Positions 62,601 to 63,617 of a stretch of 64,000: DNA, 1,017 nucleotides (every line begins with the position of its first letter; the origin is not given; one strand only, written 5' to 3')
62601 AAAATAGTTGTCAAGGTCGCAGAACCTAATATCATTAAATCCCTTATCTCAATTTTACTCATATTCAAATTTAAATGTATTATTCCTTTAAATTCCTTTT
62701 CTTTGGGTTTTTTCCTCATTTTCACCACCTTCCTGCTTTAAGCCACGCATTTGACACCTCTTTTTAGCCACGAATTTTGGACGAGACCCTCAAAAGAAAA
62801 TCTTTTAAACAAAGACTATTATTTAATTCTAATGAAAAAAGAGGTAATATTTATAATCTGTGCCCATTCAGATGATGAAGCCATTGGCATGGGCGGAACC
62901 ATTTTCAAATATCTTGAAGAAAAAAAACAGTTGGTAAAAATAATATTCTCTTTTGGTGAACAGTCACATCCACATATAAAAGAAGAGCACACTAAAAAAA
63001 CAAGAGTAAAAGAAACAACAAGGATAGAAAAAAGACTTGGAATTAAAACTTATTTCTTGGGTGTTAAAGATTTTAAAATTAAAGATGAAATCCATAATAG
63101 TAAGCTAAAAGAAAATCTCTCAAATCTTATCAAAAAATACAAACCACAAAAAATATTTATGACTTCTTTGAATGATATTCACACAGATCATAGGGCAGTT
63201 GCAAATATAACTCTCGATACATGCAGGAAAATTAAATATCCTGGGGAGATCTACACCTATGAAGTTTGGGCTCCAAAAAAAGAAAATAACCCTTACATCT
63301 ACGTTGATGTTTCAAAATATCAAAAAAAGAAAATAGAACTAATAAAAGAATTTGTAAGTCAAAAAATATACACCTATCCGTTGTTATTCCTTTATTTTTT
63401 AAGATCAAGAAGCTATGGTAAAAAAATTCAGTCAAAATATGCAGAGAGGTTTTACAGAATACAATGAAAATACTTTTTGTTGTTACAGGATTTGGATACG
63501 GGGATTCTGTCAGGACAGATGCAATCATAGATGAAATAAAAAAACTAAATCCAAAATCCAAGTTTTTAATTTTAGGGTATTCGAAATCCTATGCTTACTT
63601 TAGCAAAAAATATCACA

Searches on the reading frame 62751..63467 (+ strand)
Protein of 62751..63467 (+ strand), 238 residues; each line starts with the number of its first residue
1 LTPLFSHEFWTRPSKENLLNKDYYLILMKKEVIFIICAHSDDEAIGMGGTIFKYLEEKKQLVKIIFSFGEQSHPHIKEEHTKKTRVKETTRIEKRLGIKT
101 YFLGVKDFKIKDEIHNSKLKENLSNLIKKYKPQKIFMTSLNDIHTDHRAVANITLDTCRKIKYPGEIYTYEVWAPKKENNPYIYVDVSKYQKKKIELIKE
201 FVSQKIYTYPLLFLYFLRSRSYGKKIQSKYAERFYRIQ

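Call 37: search_protein_families(library=pfam, proteins=[window:62751-63467:+], max_evalue=0.00001)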
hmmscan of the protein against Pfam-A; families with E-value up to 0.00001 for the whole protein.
window:62751-63467:+ (238 aa): 1 family
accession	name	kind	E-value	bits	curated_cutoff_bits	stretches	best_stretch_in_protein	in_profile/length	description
PF02585.22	PIG-L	-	1.4e-23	84.2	28.2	1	35-156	2-127/129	GlcNAc-PI de-N-acetylase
